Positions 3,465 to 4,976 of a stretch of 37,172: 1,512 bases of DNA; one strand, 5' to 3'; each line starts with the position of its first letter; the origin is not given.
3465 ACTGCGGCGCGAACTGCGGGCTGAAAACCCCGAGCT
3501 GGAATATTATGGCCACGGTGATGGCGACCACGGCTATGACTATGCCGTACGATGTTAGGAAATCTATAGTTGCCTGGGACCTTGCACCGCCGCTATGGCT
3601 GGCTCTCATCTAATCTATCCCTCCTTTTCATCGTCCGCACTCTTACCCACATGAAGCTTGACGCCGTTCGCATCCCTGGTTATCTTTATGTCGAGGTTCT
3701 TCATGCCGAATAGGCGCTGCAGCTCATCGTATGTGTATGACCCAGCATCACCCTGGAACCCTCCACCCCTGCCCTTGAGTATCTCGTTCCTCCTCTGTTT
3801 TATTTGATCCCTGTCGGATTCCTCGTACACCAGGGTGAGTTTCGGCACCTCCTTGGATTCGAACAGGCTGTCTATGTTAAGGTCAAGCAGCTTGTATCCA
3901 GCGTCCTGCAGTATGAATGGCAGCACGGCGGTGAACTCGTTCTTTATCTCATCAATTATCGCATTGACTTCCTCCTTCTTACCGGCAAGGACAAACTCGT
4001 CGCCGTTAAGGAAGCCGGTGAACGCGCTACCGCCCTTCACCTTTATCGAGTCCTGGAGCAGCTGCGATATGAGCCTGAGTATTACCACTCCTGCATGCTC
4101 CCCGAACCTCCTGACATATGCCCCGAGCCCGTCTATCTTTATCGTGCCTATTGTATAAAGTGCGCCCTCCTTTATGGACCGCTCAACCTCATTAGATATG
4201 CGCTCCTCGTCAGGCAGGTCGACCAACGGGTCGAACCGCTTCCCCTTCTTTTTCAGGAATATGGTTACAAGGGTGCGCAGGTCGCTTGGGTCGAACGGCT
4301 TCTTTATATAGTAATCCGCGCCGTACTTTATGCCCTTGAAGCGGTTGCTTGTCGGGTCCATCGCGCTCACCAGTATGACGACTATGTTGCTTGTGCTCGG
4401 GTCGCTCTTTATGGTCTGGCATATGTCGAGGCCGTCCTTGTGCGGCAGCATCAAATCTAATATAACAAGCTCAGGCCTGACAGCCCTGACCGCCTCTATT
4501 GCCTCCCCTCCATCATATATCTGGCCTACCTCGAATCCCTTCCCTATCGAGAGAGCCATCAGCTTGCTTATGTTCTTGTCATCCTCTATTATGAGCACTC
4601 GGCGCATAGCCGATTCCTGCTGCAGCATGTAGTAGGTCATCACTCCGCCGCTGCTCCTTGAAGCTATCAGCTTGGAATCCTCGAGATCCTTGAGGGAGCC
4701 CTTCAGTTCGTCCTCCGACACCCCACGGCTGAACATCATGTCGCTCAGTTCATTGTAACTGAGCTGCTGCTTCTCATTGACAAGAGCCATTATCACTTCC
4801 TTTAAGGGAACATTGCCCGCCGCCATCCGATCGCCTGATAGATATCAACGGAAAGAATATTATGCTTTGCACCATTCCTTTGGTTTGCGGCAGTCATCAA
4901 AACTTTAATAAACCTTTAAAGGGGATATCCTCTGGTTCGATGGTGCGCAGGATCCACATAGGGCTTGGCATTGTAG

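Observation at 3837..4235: GGDEF-like palm domain (NGDEF) fused to a receiver in an archaeon, with altered base-recognition positions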

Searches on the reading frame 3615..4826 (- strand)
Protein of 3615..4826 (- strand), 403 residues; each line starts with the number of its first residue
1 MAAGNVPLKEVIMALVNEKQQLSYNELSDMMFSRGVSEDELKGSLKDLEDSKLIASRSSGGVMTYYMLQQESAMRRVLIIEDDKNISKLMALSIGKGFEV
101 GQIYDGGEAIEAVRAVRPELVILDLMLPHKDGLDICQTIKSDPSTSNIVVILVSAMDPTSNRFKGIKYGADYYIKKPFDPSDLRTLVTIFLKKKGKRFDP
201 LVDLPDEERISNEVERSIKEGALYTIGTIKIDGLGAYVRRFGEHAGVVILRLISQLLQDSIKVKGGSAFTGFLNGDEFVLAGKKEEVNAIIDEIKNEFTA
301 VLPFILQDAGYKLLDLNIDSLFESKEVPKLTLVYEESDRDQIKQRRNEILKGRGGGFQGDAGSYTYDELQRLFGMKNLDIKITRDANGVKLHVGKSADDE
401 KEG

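Call 3: search_protein_families(library=pfam, proteins=[window:3615-4826:-], max_evalue=10)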
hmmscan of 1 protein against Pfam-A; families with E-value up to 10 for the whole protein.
window:3615-4826:- (403 aa): 5 families
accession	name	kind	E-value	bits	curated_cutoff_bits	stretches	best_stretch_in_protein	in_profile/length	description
PF00072.30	Response_reg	-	9.6e-23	80.9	30.2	1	77-187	1-110/111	Response regulator receiver domain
PF00990.26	GGDEF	-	0.013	15.7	23.8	1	207-287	12-93/161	Diguanylate cyclase, GGDEF domain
PF16902.11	FokI_D3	-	0.013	15.7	29.2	1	11-40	18-47/69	FokI, D3 domain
PF23198.2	PDE8A_N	-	0.027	14.8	29.6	1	74-155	10-93/147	PDE8A-like, N-terminal domain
PF02894.22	GFO_IDH_MocA_C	-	0.23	11.7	22.9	1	351-384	36-70/218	Oxidoreductase family, C-terminal alpha/beta domain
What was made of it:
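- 4251..4604 (-): Residues 75-192: receiver (REC) domain with an intact phosphorylation site. Pfam PF00072 E 9.6e-23 (call 3).
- On CheY-like receiver domain (PF00072): 80.9 bits against a 30.2-bit cut-off (call 3).
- On Class III nucleotidyl cyclase / Cas10 palm / CD-NTase: No Pfam hit to these families at E<=10 (call 3).
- There are no Pfam hits to class III cyclase, Cas10 palm or CD-NTase families (call 3).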

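Call 4: search_protein_families(library=ncbifam, proteins=[window:3615-4826:-], max_evalue=10)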
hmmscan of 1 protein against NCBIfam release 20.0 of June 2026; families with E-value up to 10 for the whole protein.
window:3615-4826:- (403 aa): 96 families (the best 25 are shown)
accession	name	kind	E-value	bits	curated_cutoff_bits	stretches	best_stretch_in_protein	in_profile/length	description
NF045944.1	ResRegRpaBCyano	equivalog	1.2e-24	87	330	1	78-196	1-117/229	response regulator transcription factor RpaB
NF040689.1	MtrAB_MtrA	equivalog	1.5e-24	86.6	300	1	77-197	1-119/219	MtrAB system response regulator MtrA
TIGR02154.1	PhoB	equivalog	1.6e-24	86.5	296.2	1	75-194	3-123/226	phosphate regulon transcriptional regulator PhoB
NF007135.0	PRK09581.1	equivalog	6.3e-24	84.6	474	1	75-183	3-112/457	PleD family two-component system response regulator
NF040534.1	resp_reg_YycF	equivalog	7.8e-22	77.7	340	1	76-196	2-120/231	response regulator YycF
NF007982.1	PRK10710.1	equivalog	3e-21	76.1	380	1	69-197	2-128/235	envelope stress response regulator BaeR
NF041733.1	resp_reg_CseB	equivalog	1.2e-20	73.9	350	1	76-244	2-157/228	two-component system response regulator CseB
NF033117.2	vanR_ACDEGLN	exception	1.9e-20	73.4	350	1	77-194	1-116/226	VanR-ABDEGLN family response regulator transcription factor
NF007005.1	PRK09468.1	equivalog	8.8e-20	71.1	331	1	74-197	3-125/237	osmolarity response regulator transcription factor OmpR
NF008296.0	PRK11083.1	equivalog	1.2e-18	67.4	273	1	74-196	3-123/228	two-component system response regulator CreB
NF033120.0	vanR_FM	exception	1.9e-18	66.9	460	1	77-194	6-121/231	vancomycin resistance response regulator transcription factor, VanR-F/VanR-M family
NF053854.1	RespRegPhoBBctds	equivalog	3.5e-17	62.5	270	1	77-194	1-118/225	two-component system response regulator PhoB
NF051850.1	RespRegRprY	equivalog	3.7e-17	62.5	370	1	76-197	6-127/234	response regulator transcription factor RprY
NF007977.0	PRK10701.1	equivalog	8.6e-17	61.4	330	1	74-241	1-156/241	two-component system response regulator RstA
TIGR01387.1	cztR_silR_copR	subfamily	1.3e-16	60.9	279.2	1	77-206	1-129/218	heavy metal response regulator transcription factor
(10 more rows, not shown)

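Call 5: search_solved_structures(query=window:3615-4826:-, max_evalue=10, show_alignments=0)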
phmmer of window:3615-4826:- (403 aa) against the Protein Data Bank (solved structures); distinct sequences matched with E-value up to 10: 298 (the best 60 are shown).
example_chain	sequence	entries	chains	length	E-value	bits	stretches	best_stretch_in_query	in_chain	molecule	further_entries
2gwr_A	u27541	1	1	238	4.6e-23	85.2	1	73-236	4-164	DNA-binding response regulator mtrA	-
3nhz_A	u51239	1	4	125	5.6e-23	85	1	73-191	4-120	Two component system transcriptional regulator mtrA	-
9g85_A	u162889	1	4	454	8.7e-23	84.3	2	75-183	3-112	Response regulator PleD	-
2wb4_A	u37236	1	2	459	9e-23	84.3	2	75-183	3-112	DIGUANYLATE CYCLASE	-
9g86_A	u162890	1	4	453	1e-22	84.1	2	76-183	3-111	Response regulator PleD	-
1w25_A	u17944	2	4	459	1.1e-22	84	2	76-183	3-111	STALKED-CELL DIFFERENTIATION CONTROLLING PROTEIN | RESPONSE REGULATOR PLED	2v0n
1nxo_A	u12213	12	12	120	2.6e-21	79.5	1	74-193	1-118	DNA-binding response regulator | Response regulator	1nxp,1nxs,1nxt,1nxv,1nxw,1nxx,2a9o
6eb7_A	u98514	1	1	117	1.3e-20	77.1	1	75-192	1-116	DNA-binding response regulator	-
3f6p_A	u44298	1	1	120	1.9e-20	76.6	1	75-191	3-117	Transcriptional regulatory protein yycF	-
2zwm_A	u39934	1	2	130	2.1e-20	76.5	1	75-192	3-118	Transcriptional regulatory protein yycF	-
6is1_A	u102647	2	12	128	1.2e-18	70.7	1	76-193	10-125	Response regulator ArlR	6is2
9dvt_R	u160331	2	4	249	1.4e-18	70.5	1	76-193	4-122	DNA-binding dual master transcriptional regulator RpaA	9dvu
6is3_C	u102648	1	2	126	1.5e-18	70.3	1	76-192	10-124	Response regulator ArlR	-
8fk2_A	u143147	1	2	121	1.8e-18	70.1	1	74-192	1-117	Putative response regulator CovR VicR-like protein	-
5hm6_A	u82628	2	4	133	8.9e-18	67.8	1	68-196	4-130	BfmR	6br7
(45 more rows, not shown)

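Call 25: find_related_loci(query=A2, collection=genome_contigs, flank=8000)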
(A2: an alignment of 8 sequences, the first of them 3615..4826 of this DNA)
Query A2 (403 aa) in genome_contigs; peptide patterns used: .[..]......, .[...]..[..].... (x = any residue, [..] = any of these).
600 stretches matched a pattern (row limit reached: there are more); 597 encode a relative of the query (tblastn E <= 1e-3); the best 80 are kept; 80 distinct loci.
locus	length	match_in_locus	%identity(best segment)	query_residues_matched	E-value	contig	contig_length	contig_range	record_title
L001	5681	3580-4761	74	6-399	0e+0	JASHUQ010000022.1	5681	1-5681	MAG: Candidatus Micrarchaeota archaeon isolate JOPF183 JOPF_N043_contig_23567, whole genome shotgun sequence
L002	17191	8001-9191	64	1-398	7e-179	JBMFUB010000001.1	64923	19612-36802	MAG: Candidatus Micrarchaeia archaeon isolate KM4347-28 NODE_1_length_64923_cov_7.549317, whole genome shotgun sequence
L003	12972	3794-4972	69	12-403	4e-174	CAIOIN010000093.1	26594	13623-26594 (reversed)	uncultured Candidatus Micrarchaeota archaeon isolate C24_bin-1049 genome assembly, contig: bin-1049:093/135, whole genom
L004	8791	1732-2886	62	12-395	2e-162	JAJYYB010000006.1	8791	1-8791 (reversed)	MAG: Candidatus Micrarchaeota archaeon isolate FK3.bin83 NODE_15911_length_8791_cov_1.751154, whole genome shotgun seque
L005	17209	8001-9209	64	1-403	8e-173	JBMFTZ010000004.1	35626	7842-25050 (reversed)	MAG: Candidatus Micrarchaeia archaeon isolate KM4347-26 NODE_281_length_35626_cov_19.360631, whole genome shotgun sequen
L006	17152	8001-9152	63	12-395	2e-165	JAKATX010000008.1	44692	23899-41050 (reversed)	MAG: Candidatus Micrarchaeota archaeon isolate YP3.bin112 NODE_1040_length_44692_cov_13.375, whole genome shotgun sequen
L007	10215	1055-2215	56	12-401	3e-150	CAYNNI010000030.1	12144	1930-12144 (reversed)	MAG TPA_asm: Candidatus Micrarchaeota archaeon isolate SRP271791_co1_39 genome assembly, contig: k141_223866, whole geno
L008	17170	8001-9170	55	8-400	9e-143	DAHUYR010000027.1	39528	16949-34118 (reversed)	MAG TPA_asm: Candidatus Micrarchaeota archaeon isolate clean1671 k141_136223, whole genome shotgun sequence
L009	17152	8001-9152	56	12-397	4e-140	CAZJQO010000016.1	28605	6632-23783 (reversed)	MAG TPA_asm: Candidatus Micrarchaeota archaeon isolate SRP271791_co1_38 genome assembly, contig: k141_322631, whole geno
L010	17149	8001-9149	51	8-395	1e-131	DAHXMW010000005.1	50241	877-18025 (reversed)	MAG TPA_asm: Candidatus Micrarchaeota archaeon isolate clean1631 k141_1165388, whole genome shotgun sequence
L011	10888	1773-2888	44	29-399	1e-95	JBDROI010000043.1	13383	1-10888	MAG: Candidatus Micrarchaeota archaeon isolate MEGAHIT-group-1.946 k141_13528355, whole genome shotgun sequence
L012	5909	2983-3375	34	67-196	1e-24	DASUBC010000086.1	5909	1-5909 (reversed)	MAG TPA_asm: Thermomicrobiales bacterium isolate SMAG_U2511 k141_995517, whole genome shotgun sequence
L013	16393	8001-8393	37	67-196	3e-24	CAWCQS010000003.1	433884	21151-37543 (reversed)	MAG: uncultured Acidobacteriota bacterium isolate MFD05176.bin.1.177 genome assembly, contig: contig_12780, whole genome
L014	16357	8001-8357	42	77-194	4e-24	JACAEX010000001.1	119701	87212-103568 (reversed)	MAG: Syntrophaceae bacterium isolate L.E.D.62 k119_34703, whole genome shotgun sequence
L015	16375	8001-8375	41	73-197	8e-24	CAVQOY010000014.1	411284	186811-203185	MAG: uncultured Actinomycetota bacterium isolate MFD01275.bin.1.187 genome assembly, contig: contig_6406, whole genome s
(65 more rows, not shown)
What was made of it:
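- Tried and rejected: It worked with the full-length alignment A2 (call 25).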

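Call 56: predict_structure(alignment_id=A6)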
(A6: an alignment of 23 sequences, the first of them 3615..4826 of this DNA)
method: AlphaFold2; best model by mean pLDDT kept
length: 403 residues; sequences in the alignment: 23
mean_pLDDT: 82.3   pTM: 0.69
mean pLDDT of the five models: 82.3, 82.2, 80.8, 80.2, 79.5
residues with pLDDT >= 90: 154; 70-90: 171; 50-70: 52; < 50: 26
segments of 3 or more residues with pLDDT < 50: 1-4, 313-324, 396-403
pLDDT, mean of each block of 10 residues (from residue 1): 62 82 93 93 94 86 81 81 94 88 97 95 95 96 92 82 89 87 83 67 71 90 90 87 87 88 83 82 93 90 79 48 60 92 90 66 81 74 66 54 34
secondary structure, 60 per line:
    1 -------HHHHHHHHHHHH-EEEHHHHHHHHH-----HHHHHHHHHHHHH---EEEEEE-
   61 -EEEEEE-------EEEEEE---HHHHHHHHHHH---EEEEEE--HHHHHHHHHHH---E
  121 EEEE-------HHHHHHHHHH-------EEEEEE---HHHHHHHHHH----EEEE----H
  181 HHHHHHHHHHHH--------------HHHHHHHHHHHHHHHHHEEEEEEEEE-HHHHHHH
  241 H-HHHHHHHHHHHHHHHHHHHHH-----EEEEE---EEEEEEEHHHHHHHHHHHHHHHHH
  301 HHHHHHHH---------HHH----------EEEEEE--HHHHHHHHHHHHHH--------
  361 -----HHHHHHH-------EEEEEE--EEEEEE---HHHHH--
elements in order: H8-19 E21-23 H24-32 H38-50 E54-59 E62-67 E75-80 H84-94 E98-103 H106-116 E120-124 H132-141 E149-154 H158-167 E172-175 H180-192 H207-223 E224-232 H234-241 H243-263 E269-273 E277-283 H284-308 E331-336 H339-352 H366-372 E380-385 E388-393 H397-401
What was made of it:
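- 3615..4826 (-): Response-regulator gene, 403 aa: wHTH - REC - inactive GGDEF-like domain - C-terminal extension. Full-length AF2 model has pLDDT 82.3 (call 56).
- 3618..3770 (-): Residues 353-403: family-specific C-terminal extension. It has a Gly-rich loop, the YTYxEL helix and a beta-hairpin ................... There is no detectable homologue outside the family. AF2 elements H366-372, E380-385 and E388-393 (call 56).
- On Winged helix-turn-helix DNA-binding domain: AF2 topology from call 56.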

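Call 60: fold_search(model_id=the predicted structure, library=pdb)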
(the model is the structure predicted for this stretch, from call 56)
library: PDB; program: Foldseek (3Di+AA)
matches with E <= 10: 1717; with E <= 0.001: 579
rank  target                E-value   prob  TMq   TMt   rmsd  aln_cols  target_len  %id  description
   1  3bre_B                3.0e-14  1.00  0.26  0.32  26.9       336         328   17  Crystal Structure of P.aeruginosa PA3702 (released 2008-04-01)
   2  3i5a                  1.1e-13  1.00  0.26  0.32  27.0       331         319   18  Crystal structure of full-length WpsR from Pseudomonas syringae (released 2009-08-18)
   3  6zxb_A                1.0e-12  1.00  0.25  0.33  18.4       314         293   19  Diguanylate cyclase DgcR (I-site mutant) in native state (released 2021-03-31)
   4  2v0n_A                1.3e-12  1.00  0.26  0.23  25.4       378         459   17  ACTIVATED RESPONSE REGULATOR PLED IN COMPLEX WITH C-DIGMP AND GTP- ALPHA-S (released 2007-08-21)
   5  3bre_A                1.4e-12  1.00  0.26  0.31  26.0       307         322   19  Crystal Structure of P.aeruginosa PA3702 (released 2008-04-01)
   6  2wb4_B                4.6e-12  1.00  0.26  0.24  25.1       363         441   18  activated diguanylate cyclase PleD in complex with c-di-GMP (released 2010-04-21)
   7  9g86_A                1.1e-11  1.00  0.26  0.23  17.5       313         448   18  Structure of Response regulator PleD in complex with c-diGMP and pppGpp (released 2025-08-06)
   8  9g86_B                1.2e-11  1.00  0.25  0.23  20.8       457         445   15  Structure of Response regulator PleD in complex with c-diGMP and pppGpp (released 2025-08-06)
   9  9g85_C                1.7e-11  1.00  0.25  0.23  21.3       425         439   15  Structure of Response regulator PleD in complex with c-diGMP and ppGpp (released 2025-08-06)
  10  9g85_B                1.9e-11  1.00  0.24  0.22  21.2       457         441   14  Structure of Response regulator PleD in complex with c-diGMP and ppGpp (released 2025-08-06)
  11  2wb4_A                2.0e-11  1.00  0.25  0.23  25.2       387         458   16  activated diguanylate cyclase PleD in complex with c-di-GMP (released 2010-04-21)
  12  9g85_A                2.6e-11  1.00  0.26  0.23  19.9       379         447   16  Structure of Response regulator PleD in complex with c-diGMP and ppGpp (released 2025-08-06)
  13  6zxm_A                4.1e-11  1.00  0.28  0.38  15.3       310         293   19  Diguanylate cyclase DgcR in complex with c-di-GMP (released 2021-03-31)
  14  9g85_D                4.3e-11  1.00  0.25  0.22  20.8       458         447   14  Structure of Response regulator PleD in complex with c-diGMP and ppGpp (released 2025-08-06)
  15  1w25_A                5.7e-11  1.00  0.28  0.25  17.7       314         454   18  Response regulator PleD in complex with c-diGMP (released 2004-11-18)
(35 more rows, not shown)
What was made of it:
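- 3615..4826 (-): Foldseek top hits are the REC-GGDEF regulators WspR, DgcR and PleD (call 60).
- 4251..4604 (-): Foldseek rmsd is 1.2-1.9 A to OmpR-family receivers (call 60).
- On GGDEF domain (Pfam PF00990), homology and fold: The full-length model hits WspR, DgcR and PleD at E 1e-14 to 1e-11 (call 60).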

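Call 64: search_protein_families(library=padloc, proteins=[window:3615-4826:-], max_evalue=0.01)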
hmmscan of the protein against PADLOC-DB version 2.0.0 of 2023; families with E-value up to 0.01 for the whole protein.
window:3615-4826:- (403 aa): 1 family
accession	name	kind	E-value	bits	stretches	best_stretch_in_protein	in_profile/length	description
PDLC00405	SduA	-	2.4e-05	22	1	72-133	4-66/323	DUF4263 domain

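Call 66: find_encoding_contigs(protein=window:3615-4826:-, flank=3000, max_places=3)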
Protein window:3615-4826:- (403 aa): no gene with exactly this product is on record in the collection.
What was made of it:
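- Tried and rejected: The exact window protein is not in the gene-position index (call 66).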
